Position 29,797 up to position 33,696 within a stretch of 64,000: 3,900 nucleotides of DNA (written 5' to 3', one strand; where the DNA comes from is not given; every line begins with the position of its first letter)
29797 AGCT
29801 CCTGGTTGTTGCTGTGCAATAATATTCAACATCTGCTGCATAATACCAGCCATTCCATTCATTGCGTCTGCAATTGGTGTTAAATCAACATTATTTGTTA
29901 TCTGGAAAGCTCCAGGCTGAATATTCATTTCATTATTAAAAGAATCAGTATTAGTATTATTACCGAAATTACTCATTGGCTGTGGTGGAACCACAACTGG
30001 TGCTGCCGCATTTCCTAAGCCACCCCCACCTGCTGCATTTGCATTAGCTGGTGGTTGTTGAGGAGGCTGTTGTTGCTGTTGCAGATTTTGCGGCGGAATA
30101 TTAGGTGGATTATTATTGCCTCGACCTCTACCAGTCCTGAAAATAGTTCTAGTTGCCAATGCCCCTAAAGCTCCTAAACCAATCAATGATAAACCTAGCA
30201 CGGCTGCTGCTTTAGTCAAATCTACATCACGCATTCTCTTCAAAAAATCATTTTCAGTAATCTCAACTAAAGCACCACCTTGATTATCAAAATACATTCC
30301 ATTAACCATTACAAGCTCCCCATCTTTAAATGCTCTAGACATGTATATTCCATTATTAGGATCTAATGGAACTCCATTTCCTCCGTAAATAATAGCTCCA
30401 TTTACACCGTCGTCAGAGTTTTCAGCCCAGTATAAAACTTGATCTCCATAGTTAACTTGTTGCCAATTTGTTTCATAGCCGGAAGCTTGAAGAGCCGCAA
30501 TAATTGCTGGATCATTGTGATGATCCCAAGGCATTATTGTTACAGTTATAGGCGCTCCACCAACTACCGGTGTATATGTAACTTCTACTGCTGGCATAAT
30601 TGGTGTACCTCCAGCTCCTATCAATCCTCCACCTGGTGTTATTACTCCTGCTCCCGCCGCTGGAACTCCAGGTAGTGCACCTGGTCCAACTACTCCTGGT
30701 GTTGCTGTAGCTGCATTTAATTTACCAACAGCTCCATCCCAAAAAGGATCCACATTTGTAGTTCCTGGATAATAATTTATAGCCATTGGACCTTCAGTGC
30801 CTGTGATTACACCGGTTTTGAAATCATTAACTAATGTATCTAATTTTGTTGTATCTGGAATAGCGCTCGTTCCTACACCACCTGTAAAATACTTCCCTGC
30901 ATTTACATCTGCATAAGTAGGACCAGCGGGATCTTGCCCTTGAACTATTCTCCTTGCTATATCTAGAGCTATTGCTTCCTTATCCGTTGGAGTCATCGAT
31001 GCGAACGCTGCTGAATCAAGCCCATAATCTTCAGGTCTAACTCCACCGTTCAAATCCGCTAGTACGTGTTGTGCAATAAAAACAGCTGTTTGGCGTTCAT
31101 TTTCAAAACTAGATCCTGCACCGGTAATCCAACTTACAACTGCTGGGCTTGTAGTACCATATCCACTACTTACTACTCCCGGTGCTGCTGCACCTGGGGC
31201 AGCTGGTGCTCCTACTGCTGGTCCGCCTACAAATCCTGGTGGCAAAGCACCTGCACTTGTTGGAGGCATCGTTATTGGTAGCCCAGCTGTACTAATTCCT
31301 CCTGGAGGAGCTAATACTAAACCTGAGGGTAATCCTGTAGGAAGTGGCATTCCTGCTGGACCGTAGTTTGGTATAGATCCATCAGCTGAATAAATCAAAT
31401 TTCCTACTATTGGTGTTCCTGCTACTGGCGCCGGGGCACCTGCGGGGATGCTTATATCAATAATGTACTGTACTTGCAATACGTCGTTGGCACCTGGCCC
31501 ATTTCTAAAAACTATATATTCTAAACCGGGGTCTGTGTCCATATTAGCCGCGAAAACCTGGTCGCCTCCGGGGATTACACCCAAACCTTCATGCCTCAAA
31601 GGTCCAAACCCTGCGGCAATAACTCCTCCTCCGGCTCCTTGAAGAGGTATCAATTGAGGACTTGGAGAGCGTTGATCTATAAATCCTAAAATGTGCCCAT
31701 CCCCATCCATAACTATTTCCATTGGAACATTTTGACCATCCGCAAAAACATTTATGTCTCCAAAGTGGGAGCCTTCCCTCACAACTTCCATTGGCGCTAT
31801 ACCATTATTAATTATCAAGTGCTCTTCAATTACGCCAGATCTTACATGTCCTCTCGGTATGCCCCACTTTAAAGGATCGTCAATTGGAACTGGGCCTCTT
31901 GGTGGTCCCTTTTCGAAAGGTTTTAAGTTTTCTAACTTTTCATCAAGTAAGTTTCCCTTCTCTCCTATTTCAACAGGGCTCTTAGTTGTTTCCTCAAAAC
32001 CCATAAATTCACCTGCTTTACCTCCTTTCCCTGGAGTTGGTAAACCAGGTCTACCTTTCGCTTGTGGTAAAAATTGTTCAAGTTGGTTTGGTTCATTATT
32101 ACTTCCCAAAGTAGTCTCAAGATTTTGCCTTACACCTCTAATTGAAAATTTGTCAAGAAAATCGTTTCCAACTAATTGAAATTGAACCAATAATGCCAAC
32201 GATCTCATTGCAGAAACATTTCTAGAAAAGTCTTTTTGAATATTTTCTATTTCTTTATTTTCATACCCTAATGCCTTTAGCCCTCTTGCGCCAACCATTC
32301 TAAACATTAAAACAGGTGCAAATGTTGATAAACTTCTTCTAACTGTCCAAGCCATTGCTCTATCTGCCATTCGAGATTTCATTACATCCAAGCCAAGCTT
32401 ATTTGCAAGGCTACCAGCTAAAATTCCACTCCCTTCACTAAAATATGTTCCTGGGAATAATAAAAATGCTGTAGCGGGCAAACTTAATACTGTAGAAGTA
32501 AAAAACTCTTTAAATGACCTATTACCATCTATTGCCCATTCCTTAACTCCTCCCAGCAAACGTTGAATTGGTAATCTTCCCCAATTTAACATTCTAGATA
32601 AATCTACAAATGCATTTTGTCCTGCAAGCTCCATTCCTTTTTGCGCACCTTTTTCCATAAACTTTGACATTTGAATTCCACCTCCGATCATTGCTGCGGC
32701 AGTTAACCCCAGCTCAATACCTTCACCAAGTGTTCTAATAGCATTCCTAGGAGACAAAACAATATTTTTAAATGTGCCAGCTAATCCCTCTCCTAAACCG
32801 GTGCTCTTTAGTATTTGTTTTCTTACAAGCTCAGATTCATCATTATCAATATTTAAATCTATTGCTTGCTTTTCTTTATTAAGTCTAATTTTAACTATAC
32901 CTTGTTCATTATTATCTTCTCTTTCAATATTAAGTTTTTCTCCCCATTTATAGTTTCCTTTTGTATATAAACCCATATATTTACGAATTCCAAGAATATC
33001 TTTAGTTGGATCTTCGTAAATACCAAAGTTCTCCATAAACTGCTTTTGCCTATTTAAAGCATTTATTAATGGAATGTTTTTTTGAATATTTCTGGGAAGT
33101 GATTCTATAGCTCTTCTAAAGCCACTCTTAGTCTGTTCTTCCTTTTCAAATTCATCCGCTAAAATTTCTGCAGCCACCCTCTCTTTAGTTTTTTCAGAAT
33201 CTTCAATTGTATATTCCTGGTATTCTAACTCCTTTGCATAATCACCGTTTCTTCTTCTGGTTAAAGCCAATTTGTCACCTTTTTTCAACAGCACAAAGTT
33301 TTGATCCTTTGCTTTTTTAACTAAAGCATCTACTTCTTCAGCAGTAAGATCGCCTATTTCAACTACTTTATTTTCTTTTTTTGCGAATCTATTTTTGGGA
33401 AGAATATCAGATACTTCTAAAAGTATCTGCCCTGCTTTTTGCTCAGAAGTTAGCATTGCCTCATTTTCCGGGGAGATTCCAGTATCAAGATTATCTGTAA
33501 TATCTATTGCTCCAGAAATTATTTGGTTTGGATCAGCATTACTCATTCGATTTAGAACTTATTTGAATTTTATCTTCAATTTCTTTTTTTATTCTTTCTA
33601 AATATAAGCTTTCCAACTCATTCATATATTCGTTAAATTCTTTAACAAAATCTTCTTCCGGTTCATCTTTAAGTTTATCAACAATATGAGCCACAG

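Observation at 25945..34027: Five-gene minus-strand operon built around a giant (~2000-aa) Pro/Gly/Ala/Gln-rich membrane or surface protein with a probable -1 frameshift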

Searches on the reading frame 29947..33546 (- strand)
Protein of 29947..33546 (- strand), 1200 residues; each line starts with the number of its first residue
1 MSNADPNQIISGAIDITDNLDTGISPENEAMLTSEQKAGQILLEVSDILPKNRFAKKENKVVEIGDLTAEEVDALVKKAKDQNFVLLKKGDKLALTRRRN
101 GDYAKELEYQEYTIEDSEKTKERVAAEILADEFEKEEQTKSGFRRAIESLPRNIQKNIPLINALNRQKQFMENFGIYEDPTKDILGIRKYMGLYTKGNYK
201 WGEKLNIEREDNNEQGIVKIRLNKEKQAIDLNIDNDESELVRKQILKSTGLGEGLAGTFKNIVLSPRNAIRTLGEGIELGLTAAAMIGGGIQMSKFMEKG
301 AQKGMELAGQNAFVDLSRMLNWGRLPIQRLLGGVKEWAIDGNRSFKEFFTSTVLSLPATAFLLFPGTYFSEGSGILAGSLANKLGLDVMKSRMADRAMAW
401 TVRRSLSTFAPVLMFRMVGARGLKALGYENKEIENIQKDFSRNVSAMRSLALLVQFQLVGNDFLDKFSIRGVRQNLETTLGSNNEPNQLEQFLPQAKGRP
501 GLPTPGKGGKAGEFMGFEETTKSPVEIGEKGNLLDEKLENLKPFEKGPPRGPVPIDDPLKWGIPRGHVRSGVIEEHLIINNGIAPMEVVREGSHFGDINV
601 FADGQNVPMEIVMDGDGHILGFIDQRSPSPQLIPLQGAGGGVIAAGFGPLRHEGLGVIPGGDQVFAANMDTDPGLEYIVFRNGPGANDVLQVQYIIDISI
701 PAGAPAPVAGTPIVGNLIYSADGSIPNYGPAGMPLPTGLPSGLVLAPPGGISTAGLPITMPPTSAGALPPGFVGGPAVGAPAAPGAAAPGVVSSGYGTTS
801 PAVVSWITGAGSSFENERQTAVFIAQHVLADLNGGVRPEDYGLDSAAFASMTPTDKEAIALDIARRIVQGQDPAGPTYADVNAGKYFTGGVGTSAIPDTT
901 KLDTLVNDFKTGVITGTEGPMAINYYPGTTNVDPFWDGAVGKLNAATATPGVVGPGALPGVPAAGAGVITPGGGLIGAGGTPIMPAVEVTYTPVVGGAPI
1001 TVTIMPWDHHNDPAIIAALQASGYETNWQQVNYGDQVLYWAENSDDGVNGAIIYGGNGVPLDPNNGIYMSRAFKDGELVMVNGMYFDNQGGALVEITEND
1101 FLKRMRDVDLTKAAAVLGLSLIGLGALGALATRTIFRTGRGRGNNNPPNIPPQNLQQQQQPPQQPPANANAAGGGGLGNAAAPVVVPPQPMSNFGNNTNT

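Call 26: search_solved_structures(query=window:29947-33546:-, max_evalue=1)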
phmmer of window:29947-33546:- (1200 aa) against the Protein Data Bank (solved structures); distinct sequences matched with E-value up to 1: 0.

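Call 43: search_protein_representatives(protein=window:29947-33546:-)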
Query: 1200 residues. Proteins with E-value up to 0.001 (for the whole library): 2; up to 1e-10: 2; up to 1e-30: 2. The best 2 are listed.
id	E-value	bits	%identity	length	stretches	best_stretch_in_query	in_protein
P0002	0.0e+00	1131.1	100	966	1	683-1200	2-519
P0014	3.0e-38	147.4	34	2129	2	95-475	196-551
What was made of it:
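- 28781..33546 (-): Giant gene, 5' part in the original frame. The in-frame coding runs to about aa 1595. The mechanical ORF continues as out-of-frame tail to 28603. One distant homologue, P0014, was found (call 43).
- Exhaustive phmmer over 1.84 billion representatives gives only its own fragment and P0014 (call 43). Orphan distribution (call 43).
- Tried and rejected: The exhaustive search (call 43) is the informative one.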

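Call 50: find_encoding_contigs(protein=P0014, flank=10000, max_places=6)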
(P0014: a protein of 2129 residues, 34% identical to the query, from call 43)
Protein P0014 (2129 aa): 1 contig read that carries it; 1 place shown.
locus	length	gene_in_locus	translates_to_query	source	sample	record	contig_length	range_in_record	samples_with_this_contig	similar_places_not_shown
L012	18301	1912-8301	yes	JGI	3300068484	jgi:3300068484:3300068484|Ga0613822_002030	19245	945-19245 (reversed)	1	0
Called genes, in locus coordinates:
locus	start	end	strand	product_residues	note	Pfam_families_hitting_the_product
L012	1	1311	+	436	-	?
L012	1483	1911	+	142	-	-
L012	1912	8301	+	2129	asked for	-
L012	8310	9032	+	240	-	-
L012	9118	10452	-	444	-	PF01207:Dus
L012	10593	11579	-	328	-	PF01933:CofD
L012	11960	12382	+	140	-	PF02381:MraZ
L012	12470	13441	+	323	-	PF01795:Methyltransf_5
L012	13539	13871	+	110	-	-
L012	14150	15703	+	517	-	PF03717:PBP_dimer, PF00905:Transpeptidase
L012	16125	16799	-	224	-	PF20582:UPF0758_N, PF04002:RadC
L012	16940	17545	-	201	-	PF03167:UDG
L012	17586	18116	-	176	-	PF00293:NUDIX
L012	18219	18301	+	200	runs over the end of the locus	-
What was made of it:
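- In L012 the cassette lies about 3 kb from mraZ, rsmH and ftsI (call 50). Synteny with Dus is kept across deep divergence (call 50).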

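Call 80: predict_structure(alignment_id=A7)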
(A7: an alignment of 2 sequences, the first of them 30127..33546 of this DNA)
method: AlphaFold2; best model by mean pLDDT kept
length: 1140 residues; sequences in the alignment: 2
mean_pLDDT: 32.5   pTM: 0.23
mean pLDDT of the five models: 32.5, 30.5, 29.5, 28.3, 26.6
residues with pLDDT >= 90: 0; 70-90: 0; 50-70: 93; < 50: 1047
segments of 3 or more residues with pLDDT < 50: 1-32, 50-61, 100-107, 116-827, 853-855, 873-1140
pLDDT, mean of each block of 10 residues (from residue 1): 27 30 37 52 52 41 53 60 58 55 48 49 38 35 30 30 32 30 29 27 26 32 26 31 32 27 27 29 32 32 31 31 34 32 33 34 30 31 28 28 32 32 32 36 30 27 29 35 38 32 25 23 23 22 23 25 23 22 25 31 33 37 41 35 22 22 22 24 24 23 27 23 26 25 24 24 27 24 24 20 23 35 47 51 60 50 52 46 36 31 35 28 23 22 24 23 26 28 28 28 34 41 40 39 39 35 32 34 35 33 33 31 32 33
secondary structure, 60 per line:
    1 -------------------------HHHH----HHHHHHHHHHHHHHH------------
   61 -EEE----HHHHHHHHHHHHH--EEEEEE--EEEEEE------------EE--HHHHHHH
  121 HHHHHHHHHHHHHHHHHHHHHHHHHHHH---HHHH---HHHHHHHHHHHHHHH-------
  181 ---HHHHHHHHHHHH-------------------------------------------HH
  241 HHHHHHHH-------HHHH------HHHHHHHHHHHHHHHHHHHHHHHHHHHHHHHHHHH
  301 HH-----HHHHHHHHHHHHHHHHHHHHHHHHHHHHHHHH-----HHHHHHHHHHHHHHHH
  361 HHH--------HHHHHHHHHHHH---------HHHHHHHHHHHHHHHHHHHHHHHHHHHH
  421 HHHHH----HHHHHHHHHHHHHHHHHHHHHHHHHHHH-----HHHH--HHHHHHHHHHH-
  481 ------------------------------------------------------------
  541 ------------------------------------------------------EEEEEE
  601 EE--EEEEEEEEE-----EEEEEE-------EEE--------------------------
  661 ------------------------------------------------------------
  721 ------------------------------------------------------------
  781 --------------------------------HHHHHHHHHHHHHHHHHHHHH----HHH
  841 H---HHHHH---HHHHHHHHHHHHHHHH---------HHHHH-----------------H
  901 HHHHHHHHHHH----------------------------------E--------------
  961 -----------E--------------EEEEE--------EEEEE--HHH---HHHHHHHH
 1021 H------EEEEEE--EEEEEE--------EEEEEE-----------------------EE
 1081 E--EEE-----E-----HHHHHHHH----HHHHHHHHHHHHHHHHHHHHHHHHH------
elements in order (helices of 4 or more, strands of 3 or more residues): H26-29 H34-48 E62-64 H69-81 E84-89 E92-97 H114-148 H152-155 H159-173 H184-195 H239-248 H256-259 H266-302 H308-339 H345-363 H372-383 H393-425 H430-457 H463-466 H469-479 E595-602 E605-613 E619-624 E632-634 H813-833 H838-841 H845-849 H853-868 H878-882 H900-911 E987-991 E1000-1004 H1013-1021 E1028-1033 E1036-1041 E1050-1055 E1079-1081 E1084-1086 H1098-1105 H1110-1134
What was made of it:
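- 32110..32751 (-): Conserved Gly-rich hydrophobic/amphipathic helical region (aa 266-479). This is the best-conserved part of the giant protein and holds one marginal TM candidate (aa 348-366). Helices in the low-confidence AF2 model (call 80).
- Tried and rejected: AlphaFold2 of giant aa 1-1140 used a 2-sequence alignment (pLDDT 32.5; call 80).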

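Call 100: search_protein_families(library=pfam, proteins=[P0014, L020:3804-7277:+, L024:1291-6300:+, P0022, P0023, P0021, L012:25-1311:+], max_evalue=0.1)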
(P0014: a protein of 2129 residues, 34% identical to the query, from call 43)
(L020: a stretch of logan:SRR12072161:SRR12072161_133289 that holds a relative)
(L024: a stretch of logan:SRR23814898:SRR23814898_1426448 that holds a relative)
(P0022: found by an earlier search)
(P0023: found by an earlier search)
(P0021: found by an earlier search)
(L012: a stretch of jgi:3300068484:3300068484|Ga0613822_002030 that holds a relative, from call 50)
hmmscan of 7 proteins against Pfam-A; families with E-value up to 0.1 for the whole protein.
P0014 (2129 aa): 1 family
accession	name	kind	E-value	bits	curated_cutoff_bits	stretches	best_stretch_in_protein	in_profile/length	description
PF01442.23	Apolipoprotein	-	0.067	13.3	90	0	1797-1878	84-165/190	Apolipoprotein A1/A4/E domain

L020:3804-7277:+ (1158 aa): 0 families

L024:1291-6300:+ (1670 aa): 0 families

P0022 (142 aa): 4 families
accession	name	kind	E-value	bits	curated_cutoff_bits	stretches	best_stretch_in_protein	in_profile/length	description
PF04667.22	Endosulfine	-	0.00072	20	29.8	1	94-134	2-38/80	cAMP-regulated phosphoprotein/endosulfine conserved region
PF09373.15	PMBR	-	0.014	15.9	24.9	0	100-113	16-29/33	Pseudomurein-binding repeat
PF03004.19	Transposase_24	-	0.019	15.5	28.7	1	55-100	52-97/138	Plant transposase (Ptta/En/Spm family)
PF16902.11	FokI_D3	-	0.094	13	29.2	0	67-106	18-59/69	FokI, D3 domain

P0023 (240 aa): 0 families

P0021 (306 aa): 0 families

L012:25-1311:+ (428 aa): 2 families
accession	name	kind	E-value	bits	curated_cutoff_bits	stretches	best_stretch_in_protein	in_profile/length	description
PF07661.19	MORN_2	-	0.017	15.7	29.6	0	12-21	9-18/22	MORN repeat variant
PF05378.19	Hydant_A_N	-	0.018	15.2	25.2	1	187-290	44-144/176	Hydantoinase/oxoprolinase N-terminal region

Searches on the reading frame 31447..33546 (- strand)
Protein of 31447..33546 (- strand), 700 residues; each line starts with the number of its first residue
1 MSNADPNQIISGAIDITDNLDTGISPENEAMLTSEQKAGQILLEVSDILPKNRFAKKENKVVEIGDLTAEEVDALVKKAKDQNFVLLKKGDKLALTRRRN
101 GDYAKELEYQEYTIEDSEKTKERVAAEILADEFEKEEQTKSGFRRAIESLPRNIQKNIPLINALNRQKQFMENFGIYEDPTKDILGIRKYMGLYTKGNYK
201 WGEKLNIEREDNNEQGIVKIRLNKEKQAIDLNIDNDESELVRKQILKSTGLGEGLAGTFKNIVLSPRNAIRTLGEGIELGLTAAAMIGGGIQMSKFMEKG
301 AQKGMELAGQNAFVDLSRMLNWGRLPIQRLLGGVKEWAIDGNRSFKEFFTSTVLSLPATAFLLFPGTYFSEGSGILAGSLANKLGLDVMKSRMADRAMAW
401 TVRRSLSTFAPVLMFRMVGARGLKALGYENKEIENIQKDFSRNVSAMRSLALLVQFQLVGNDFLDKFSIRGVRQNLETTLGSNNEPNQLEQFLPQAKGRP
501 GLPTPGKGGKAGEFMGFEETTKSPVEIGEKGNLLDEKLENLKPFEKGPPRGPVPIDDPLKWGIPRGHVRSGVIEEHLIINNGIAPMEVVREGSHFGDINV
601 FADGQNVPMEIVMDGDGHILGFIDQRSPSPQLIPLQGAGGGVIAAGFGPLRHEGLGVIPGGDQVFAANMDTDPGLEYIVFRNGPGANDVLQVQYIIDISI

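Call 41: search_dna_similar(query=window:31447-33546:-, collection=phages, mode=protein, max_evalue=0.01)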
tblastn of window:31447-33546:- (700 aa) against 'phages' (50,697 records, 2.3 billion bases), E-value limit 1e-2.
No match.
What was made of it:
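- On Phage tail tape-measure protein or prophage module: No tblastn hit in 50,697 phage records (call 41).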

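Call 108: search_dna_similar(query=window:31447-33546:-, collection=plasmids, mode=protein, max_evalue=0.01)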
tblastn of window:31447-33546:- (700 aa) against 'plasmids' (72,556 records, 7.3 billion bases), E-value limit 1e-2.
No match.
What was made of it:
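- On Type IV / type VII secretion-associated membrane proteins (VirB6/TrbL, EsaA/YueB): No plasmid match (call 108).
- Nothing in phage or plasmid records (calls 41, 108).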

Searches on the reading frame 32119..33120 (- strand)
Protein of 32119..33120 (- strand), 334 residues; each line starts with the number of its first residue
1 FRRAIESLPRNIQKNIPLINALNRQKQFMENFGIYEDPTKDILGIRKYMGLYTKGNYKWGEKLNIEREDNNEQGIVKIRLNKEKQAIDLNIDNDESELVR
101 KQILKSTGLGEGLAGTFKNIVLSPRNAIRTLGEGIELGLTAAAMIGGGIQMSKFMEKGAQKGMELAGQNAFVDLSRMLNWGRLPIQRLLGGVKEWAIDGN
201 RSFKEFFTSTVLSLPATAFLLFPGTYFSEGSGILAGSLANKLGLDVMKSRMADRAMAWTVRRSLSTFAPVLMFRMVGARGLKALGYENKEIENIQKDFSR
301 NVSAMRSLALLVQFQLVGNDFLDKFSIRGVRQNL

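Call 47: find_related_loci(query=A1, collection=genome_contigs, flank=10000)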
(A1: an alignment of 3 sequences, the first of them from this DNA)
Query A1 (334 aa) in genome_contigs; peptide patterns used: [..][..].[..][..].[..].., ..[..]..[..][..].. (x = any residue, [..] = any of these).
136 stretches matched a pattern, but none encodes a relative of the query by tblastn (E <= 1e-3).

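Call 48: find_related_loci(query=A1, collection=metagenome_contigs, flank=10000)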
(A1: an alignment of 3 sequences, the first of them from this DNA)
Query A1 (334 aa) in metagenome_contigs; peptide patterns used: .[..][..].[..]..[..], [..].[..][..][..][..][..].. (x = any residue, [..] = any of these).
574 stretches matched a pattern, but none encodes a relative of the query by tblastn (E <= 1e-3).

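Call 49: find_homologous_proteins(query=A1, max_evalue=0.01)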
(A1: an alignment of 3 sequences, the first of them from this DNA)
Query A1 (3 sequences): 8000 candidates shared short words with the query, none scored E <= 0.01.

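Call 59: find_related_loci(query=A1, collection=viral_contigs, flank=10000)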
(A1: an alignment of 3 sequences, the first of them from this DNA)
Query A1 (334 aa) in viral_contigs; peptide patterns used: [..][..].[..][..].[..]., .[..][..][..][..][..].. (x = any residue, [..] = any of these).
165 stretches matched a pattern, but none encodes a relative of the query by tblastn (E <= 1e-3).
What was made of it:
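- On Phage tail tape-measure protein or prophage module: No IMG/VR locus (call 59).
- Tried and rejected: Scans with the N-terminal alignment found nothing in GTDB representatives (call 47), JGI metagenomes (call 48) or IMG/VR (call 59).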

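Call 82: search_solved_structures(query=A1, max_evalue=10)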
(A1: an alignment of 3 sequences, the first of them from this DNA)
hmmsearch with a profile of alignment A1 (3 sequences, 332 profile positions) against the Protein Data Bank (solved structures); distinct sequences matched with E-value up to 10: 1.
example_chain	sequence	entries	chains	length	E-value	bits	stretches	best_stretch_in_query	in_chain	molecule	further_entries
5odc_D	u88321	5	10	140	1.8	10.7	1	52-87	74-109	Methyl-viologen reducing hydrogenase subunit D | Methyl-viologen reducing hydrogenase, subunit D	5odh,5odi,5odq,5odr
